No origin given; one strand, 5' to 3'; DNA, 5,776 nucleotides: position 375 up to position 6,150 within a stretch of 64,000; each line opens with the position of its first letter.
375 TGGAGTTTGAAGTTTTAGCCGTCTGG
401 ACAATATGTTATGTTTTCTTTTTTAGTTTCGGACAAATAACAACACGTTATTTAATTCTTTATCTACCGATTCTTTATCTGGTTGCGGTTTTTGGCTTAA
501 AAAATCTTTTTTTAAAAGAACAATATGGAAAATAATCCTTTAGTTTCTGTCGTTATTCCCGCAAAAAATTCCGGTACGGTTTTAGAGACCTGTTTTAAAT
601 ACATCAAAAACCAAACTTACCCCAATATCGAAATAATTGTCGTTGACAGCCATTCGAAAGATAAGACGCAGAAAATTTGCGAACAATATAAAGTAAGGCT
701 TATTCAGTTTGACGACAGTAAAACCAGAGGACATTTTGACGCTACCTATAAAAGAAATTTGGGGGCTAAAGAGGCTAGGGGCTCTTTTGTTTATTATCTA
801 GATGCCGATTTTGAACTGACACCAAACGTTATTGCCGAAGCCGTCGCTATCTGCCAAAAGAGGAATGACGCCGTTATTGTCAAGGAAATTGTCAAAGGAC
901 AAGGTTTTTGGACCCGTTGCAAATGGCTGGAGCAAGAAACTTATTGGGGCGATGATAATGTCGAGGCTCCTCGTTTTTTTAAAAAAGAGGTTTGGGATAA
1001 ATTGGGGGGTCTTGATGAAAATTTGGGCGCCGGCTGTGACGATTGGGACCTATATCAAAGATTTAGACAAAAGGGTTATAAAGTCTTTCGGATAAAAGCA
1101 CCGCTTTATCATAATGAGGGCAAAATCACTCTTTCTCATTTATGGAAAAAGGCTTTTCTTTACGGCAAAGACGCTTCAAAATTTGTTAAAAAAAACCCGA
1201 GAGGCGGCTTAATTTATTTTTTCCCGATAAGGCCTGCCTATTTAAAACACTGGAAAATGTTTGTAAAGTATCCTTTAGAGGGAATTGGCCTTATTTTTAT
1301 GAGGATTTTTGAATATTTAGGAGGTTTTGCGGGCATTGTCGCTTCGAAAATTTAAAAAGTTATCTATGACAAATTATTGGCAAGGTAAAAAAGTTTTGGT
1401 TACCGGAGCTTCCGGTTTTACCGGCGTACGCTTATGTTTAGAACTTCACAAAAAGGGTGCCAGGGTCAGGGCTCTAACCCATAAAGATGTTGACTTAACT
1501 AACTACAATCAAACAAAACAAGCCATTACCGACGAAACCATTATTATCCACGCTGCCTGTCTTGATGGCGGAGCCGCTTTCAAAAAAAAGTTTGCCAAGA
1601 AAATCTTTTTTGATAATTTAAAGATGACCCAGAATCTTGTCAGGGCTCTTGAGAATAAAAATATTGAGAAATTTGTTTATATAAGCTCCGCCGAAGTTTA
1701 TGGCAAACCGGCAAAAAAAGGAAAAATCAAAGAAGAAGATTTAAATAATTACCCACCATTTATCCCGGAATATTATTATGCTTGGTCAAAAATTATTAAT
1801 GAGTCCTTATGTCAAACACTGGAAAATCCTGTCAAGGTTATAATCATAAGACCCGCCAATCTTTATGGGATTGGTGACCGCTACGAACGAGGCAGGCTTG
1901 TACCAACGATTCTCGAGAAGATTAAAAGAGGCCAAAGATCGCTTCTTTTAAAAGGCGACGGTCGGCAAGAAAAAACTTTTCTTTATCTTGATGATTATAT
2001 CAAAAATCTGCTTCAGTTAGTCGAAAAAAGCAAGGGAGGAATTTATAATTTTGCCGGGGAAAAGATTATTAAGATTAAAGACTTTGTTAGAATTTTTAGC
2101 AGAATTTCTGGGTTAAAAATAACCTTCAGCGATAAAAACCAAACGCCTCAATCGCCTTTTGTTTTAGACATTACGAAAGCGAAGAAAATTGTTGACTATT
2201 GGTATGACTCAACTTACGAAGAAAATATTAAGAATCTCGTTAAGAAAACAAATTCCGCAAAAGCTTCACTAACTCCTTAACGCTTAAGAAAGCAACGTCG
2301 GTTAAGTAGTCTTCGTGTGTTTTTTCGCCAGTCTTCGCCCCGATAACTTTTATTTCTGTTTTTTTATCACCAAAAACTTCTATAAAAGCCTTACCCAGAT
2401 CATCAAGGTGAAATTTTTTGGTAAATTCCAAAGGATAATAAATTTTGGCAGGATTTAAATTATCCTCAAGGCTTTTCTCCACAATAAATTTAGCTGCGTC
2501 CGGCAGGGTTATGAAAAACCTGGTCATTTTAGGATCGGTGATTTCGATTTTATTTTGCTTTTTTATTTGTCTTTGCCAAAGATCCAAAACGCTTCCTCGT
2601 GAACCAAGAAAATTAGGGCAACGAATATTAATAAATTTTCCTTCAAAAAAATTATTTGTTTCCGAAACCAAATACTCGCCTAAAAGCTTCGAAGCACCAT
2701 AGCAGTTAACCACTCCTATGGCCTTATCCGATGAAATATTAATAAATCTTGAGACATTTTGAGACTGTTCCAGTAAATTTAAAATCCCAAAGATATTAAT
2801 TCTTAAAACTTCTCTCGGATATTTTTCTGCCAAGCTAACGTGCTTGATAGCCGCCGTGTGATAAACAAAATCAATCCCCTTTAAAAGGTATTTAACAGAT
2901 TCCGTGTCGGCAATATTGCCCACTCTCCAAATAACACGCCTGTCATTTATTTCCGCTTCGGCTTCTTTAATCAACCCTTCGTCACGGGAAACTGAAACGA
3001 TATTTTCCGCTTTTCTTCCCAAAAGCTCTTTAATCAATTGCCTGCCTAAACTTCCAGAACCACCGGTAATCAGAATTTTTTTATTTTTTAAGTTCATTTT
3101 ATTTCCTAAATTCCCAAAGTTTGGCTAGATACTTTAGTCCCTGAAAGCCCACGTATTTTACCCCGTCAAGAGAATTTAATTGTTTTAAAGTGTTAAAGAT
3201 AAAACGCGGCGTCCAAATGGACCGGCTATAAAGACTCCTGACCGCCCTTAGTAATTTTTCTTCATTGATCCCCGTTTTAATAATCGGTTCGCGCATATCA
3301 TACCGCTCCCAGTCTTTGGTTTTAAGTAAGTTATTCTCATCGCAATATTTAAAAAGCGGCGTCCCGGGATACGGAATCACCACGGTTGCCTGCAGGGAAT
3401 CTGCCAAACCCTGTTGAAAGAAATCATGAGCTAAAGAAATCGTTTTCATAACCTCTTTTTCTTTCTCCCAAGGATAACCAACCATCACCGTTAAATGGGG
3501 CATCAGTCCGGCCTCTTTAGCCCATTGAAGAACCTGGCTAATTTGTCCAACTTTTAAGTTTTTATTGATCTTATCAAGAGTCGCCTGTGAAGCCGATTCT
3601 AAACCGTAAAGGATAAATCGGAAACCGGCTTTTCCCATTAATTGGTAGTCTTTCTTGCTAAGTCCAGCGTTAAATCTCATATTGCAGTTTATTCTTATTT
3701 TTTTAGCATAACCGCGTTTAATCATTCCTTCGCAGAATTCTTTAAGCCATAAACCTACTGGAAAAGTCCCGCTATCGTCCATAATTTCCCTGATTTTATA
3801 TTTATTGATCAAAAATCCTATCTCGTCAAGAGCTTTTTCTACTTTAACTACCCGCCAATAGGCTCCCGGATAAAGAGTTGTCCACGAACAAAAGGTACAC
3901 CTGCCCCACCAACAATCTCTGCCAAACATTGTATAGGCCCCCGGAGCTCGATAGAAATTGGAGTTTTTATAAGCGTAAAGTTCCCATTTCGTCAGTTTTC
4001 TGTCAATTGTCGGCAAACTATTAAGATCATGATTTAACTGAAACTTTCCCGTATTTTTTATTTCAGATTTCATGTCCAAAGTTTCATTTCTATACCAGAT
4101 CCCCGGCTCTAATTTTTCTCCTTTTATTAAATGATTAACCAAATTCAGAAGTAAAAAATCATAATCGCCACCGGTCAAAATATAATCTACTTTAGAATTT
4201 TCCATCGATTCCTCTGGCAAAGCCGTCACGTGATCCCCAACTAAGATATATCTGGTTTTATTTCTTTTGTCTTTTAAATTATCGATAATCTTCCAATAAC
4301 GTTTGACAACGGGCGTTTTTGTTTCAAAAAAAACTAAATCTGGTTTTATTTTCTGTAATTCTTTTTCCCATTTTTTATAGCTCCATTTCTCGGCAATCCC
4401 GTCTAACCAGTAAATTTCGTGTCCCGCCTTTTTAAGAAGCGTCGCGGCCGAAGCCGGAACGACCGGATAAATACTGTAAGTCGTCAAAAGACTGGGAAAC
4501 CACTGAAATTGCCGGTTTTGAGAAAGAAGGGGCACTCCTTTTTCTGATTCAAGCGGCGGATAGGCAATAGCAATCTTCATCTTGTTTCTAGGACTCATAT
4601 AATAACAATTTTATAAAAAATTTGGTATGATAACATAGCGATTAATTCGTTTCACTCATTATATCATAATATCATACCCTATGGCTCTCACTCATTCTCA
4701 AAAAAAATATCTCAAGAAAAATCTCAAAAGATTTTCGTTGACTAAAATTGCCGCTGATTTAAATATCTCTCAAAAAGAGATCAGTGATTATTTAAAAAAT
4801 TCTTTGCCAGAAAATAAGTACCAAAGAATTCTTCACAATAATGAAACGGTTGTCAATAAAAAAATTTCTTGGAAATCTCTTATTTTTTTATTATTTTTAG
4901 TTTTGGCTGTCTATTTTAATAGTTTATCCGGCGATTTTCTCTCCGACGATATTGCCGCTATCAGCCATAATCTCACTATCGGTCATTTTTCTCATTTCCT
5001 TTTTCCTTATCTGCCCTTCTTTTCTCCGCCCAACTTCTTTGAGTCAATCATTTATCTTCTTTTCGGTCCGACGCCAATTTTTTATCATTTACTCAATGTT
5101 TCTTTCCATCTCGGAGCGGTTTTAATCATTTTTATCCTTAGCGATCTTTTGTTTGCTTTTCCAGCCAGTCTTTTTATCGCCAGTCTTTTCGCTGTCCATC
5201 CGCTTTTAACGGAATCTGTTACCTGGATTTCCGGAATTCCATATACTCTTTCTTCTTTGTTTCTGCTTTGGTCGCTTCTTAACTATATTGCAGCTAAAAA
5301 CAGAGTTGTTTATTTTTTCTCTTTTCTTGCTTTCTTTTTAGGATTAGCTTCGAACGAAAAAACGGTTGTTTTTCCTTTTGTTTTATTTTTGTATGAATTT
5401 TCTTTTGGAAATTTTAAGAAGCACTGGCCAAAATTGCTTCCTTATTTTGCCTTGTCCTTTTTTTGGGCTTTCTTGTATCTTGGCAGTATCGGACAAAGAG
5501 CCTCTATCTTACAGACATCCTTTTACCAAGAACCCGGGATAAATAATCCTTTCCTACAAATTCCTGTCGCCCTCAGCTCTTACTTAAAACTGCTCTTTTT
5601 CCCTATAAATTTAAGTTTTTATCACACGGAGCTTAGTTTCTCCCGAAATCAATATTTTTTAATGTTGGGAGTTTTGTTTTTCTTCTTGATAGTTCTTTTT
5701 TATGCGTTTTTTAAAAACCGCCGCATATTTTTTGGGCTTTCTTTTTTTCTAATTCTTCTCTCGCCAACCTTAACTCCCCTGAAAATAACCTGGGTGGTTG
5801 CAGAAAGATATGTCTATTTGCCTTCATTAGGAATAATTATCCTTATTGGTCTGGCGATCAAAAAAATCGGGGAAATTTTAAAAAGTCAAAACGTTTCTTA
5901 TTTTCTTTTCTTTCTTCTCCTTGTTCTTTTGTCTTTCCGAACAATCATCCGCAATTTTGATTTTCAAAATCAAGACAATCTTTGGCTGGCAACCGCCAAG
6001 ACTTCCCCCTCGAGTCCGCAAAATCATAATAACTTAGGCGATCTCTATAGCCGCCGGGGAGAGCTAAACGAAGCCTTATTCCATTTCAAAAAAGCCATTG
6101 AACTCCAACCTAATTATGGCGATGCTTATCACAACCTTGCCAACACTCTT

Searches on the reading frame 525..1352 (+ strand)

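Call 6: search_protein_families(library=pfam, proteins=[window:525-1352:+], max_evalue=0.01)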
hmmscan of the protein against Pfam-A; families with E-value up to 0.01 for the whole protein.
window:525-1352:+ (276 aa): 7 families
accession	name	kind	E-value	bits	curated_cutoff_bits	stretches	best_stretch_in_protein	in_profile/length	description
PF00535.33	Glycos_transf_2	-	1.5e-25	90.5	23.3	1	8-150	1-143/168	Glycosyl transferase family 2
PF10111.15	Glyco_tranf_2_2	-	2.8e-13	50.4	27.3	2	8-114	1-110/276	Glycosyltransferase like family 2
PF13641.12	Glyco_tranf_2_3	-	9.8e-09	36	27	1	7-119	3-121/230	Glycosyltransferase like family 2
PF13704.12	Glyco_tranf_2_4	-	2.2e-05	25.3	27.5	1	15-95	2-81/98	Glycosyl transferase family 2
PF02709.20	Glyco_transf_7C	-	0.00013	22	23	1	152-192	26-67/78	N-terminal domain of galactosyltransferase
PF13632.12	Glyco_trans_2_3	-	0.00098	19.4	27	0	150-214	77-140/198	Glycosyl transferase family group 2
PF03452.20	Anp1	-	0.0025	17.7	28.8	0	2-58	18-78/263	Anp1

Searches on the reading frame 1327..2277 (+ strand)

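Call 6: search_protein_families(library=pfam, proteins=[window:1327-2277:+], max_evalue=0.01)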
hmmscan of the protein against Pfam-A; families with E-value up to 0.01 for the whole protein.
window:1327-2277:+ (317 aa): 9 families
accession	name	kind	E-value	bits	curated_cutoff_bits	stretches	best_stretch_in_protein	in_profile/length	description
PF01370.27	Epimerase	-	6e-41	140.9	20.9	1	23-241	1-238/240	NAD dependent epimerase/dehydratase family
PF16363.11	GDP_Man_Dehyd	-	3.1e-21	76.6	27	1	100-273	105-278/332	GDP-mannose 4,6 dehydratase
PF01073.25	3Beta_HSD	-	4e-15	56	22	1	53-202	50-200/280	3-beta hydroxysteroid dehydrogenase/isomerase family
PF04321.23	RmlD_sub_bind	-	4.1e-12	46.2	27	1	22-252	2-222/287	RmlD substrate binding domain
PF13460.12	NAD_binding_10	-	1e-08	35.7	27.2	1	49-179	40-146/184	NAD(P)H-binding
PF07993.18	NAD_binding_4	-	1.5e-06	28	20.1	1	91-181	106-209/258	Male sterility protein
PF02719.21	Polysacc_synt_2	-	1.5e-05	24.7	20.2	0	56-121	62-128/293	Polysaccharide biosynthesis protein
PF00106.31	adh_short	-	0.0042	17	26.6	0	21-74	1-54/195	short chain dehydrogenase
PF05368.20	NmrA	-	0.0053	16.8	27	0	21-66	3-44/298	NmrA-like family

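Call 63: search_protein_families(library=ncbifam, proteins=[window:1327-2277:+], max_evalue=1e-10)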
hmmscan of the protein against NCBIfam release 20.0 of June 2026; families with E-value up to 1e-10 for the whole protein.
window:1327-2277:+ (317 aa): 11 families
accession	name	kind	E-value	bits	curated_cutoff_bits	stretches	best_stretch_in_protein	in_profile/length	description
NF047922.1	GDPFucSynFcl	equivalog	9.4e-25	87.7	500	1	20-275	2-267/308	GDP-L-fucose synthase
TIGR04180.1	EDH_00030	hypoth_equivalog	1e-22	80.6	475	1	56-271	57-266/297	NAD-dependent 4,6-dehydratase LegB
TIGR02197.1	heptose_epim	equivalog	5.2e-17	62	274.6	1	24-262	2-261/316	ADP-glyceromanno-heptose 6-epimerase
TIGR01181.1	dTDP_gluc_dehyt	equivalog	5e-16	58.7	365.1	1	51-306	53-309/321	dTDP-glucose 4,6-dehydratase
NF042423.1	oxyalk_red_Shew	equivalog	5.9e-16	58.4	580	1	20-214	8-205/331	2-alkyl-3-oxoalkanoate reductase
NF042422.1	oxyalk_red_OleD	equivalog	4.2e-15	55.9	580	1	22-233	2-216/329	2-alkyl-3-oxoalkanoate reductase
TIGR01777.1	yfcH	hypoth_equivalog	5.3e-15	55.8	207.35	1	23-260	1-240/292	TIGR01777 family oxidoreductase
TIGR01214.1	rmlD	equivalog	7.8e-15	54.7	224.05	1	22-261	1-227/285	dTDP-4-dehydrorhamnose reductase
TIGR03466.1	HpnA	hypoth_equivalog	1.3e-13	50.5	367.65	1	22-184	2-175/327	hopanoid-associated sugar epimerase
TIGR01746.1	Thioester-redct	subfamily_domain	8.3e-13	48.3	213.35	0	93-266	108-285/371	thioester reductase domain-containing protein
TIGR01179.1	galE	equivalog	9.5e-13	47.7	262.3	0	57-290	56-306/332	UDP-glucose 4-epimerase GalE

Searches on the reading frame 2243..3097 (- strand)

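Call 6: search_protein_families(library=pfam, proteins=[window:2243-3097:-], max_evalue=0.01)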
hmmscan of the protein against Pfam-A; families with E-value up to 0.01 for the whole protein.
window:2243-3097:- (285 aa): 10 families
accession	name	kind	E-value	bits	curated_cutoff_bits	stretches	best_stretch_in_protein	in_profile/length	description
PF02719.21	Polysacc_synt_2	-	7.6e-62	209.6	20.2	1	8-267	1-276/293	Polysaccharide biosynthesis protein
PF01370.27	Epimerase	-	3.9e-24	85.8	20.9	1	8-206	1-222/240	NAD dependent epimerase/dehydratase family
PF16363.11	GDP_Man_Dehyd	-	2.8e-16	60.4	27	1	9-167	1-187/332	GDP-mannose 4,6 dehydratase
PF04321.23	RmlD_sub_bind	-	2.1e-12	47.1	27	1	7-185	2-174/287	RmlD substrate binding domain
PF01073.25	3Beta_HSD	-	2e-11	43.9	22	1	9-128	1-121/280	3-beta hydroxysteroid dehydrogenase/isomerase family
PF00106.31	adh_short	-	1e-09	38.6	26.6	1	6-147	1-163/195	short chain dehydrogenase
PF07993.18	NAD_binding_4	-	8.7e-09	35.3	20.1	1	10-125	1-138/258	Male sterility protein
PF13460.12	NAD_binding_10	-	7.1e-08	33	27.2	1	12-125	1-100/184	NAD(P)H-binding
PF08659.16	KR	-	1.8e-07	31.7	22.6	1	8-87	3-94/180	KR domain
PF05368.20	NmrA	-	0.00023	21.3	27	1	5-83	2-78/298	NmrA-like family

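Call 63: search_protein_families(library=ncbifam, proteins=[window:2243-3097:-], max_evalue=1e-10)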
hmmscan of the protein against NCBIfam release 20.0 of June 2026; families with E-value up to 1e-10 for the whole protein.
window:2243-3097:- (285 aa): 6 families
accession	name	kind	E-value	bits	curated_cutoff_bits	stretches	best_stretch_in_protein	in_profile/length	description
TIGR03589.1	PseB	equivalog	1.3e-50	172.2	407.75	1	3-267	2-264/324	UDP-N-acetylglucosamine 4,6-dehydratase (inverting)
TIGR04130.1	FnlA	equivalog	1.5e-40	139.2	730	1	3-276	2-276/337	UDP-N-acetylglucosamine 4,6-dehydratase/5-epimerase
NF043036.1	ErythonDh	equivalog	9.1e-13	48.1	325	1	7-123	2-125/321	D-erythronate dehydrogenase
TIGR01181.1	dTDP_gluc_dehyt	equivalog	2.8e-12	46.4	365.1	1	7-131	1-133/321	dTDP-glucose 4,6-dehydratase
NF052578.1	StrlDmthSdmBMthl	equivalog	2.9e-11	43.7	600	1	8-137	3-126/328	sterol demethylase protein SdmB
TIGR01214.1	rmlD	equivalog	3.2e-11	42.9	224.05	0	7-149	1-140/285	dTDP-4-dehydrorhamnose reductase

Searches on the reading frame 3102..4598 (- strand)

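Call 6: search_protein_families(library=pfam, proteins=[window:3102-4598:-], max_evalue=0.01)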
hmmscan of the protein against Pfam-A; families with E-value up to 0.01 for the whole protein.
window:3102-4598:- (499 aa): 2 families
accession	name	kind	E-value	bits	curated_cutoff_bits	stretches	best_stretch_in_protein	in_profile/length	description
PF04055.27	Radical_SAM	-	1.8e-13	51.4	29.5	1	226-389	4-165/166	Radical SAM superfamily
PF02310.24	B12-binding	-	2.3e-08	34.3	32.1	1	50-141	19-109/121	B12 binding domain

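Call 63: search_protein_families(library=ncbifam, proteins=[window:3102-4598:-], max_evalue=1e-10)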
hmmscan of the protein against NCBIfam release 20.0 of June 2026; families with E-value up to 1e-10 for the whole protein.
window:3102-4598:- (499 aa): 12 families
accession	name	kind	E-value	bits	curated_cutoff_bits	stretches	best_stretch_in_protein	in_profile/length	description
TIGR03471.1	HpnJ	equivalog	2.9e-37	128.7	577.6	1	87-474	70-447/472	hopanoid biosynthesis associated radical SAM protein HpnJ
TIGR02026.1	BchE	equivalog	3.1e-33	115.4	481.35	1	45-459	22-426/497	magnesium-protoporphyrin IX monomethyl ester anaerobic oxidative cyclase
TIGR04072.2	rSAM_ladder_B12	equivalog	4.2e-21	75.1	360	1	39-488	12-436/443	lipid biosynthesis B12-binding/radical SAM protein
NF050148.1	rSAM_ApyD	equivalog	1e-19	70.4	750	1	74-418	63-392/645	RiPP biosynthesis radical SAM protein ApyD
TIGR04367.1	HpnR_B12_rSAM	equivalog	1.8e-19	69.6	650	1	52-449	29-401/490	hopanoid C-3 methylase HpnR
TIGR04479.1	bcpD_PhpK_rSAM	subfamily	1.9e-18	66.2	600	1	181-437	206-450/504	PhpK family radical SAM P-methyltransferase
TIGR03975.1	rSAM_ocin_1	subfamily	3.7e-18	65.4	281.85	1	133-385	178-422/606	RiPP maturation radical SAM C-methyltransferase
TIGR04013.1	B12_SAM_MJ_1487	hypoth_equivalog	1.7e-17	63.3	251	0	329-420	269-358/382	TIGR04013 family B12-binding domain/radical SAM domain-containing protein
TIGR04385.1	B12_rSAM_cofa1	equivalog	3.5e-14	52.9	450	1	43-395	18-366/438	B12 lower ligand biosynthesis radical SAM protein BzaD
TIGR04295.1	B12_rSAM_oligo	hypoth_equivalog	8.6e-13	47.7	400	1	44-417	24-382/422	TIGR04295 family B12-binding domain-containing radical SAM protein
TIGR04014.1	B12_SAM_MJ_0865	equivalog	4.4e-12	45.5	360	0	328-418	271-357/434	methyl-coenzyme M reductase glutamine C-methyltransferase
NF040542.1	rSAM_RCCLKC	equivalog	3e-11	43.1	450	0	45-417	13-375/423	arsinothricin biosynthesis radical SAM protein ArsL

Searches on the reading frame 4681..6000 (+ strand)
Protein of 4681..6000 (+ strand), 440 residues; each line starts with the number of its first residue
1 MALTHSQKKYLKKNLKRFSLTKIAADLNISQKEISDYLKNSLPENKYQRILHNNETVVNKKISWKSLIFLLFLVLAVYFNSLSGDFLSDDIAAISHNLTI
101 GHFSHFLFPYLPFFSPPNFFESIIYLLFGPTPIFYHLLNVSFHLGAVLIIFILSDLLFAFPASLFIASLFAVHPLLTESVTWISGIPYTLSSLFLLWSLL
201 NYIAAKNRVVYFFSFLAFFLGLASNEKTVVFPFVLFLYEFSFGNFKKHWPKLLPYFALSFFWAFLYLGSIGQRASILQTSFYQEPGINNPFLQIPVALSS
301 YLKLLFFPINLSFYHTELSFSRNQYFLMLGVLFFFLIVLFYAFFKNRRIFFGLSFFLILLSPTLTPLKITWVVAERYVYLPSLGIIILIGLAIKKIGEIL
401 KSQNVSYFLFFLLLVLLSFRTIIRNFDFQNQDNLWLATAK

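Call 97: search_protein_families(library=pfam, proteins=[window:4681-6000:+], max_evalue=5)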
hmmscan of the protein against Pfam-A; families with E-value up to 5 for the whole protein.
window:4681-6000:+ (440 aa): 2 families
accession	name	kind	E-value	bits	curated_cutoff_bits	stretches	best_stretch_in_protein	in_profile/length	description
PF04297.20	UPF0122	-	0.056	14.1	22.7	1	3-40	18-56/101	Putative helix-turn-helix protein, YlxM / p13 like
PF04967.18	HTH_10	-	0.23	11.7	23.1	1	16-41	22-47/53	HTH DNA binding domain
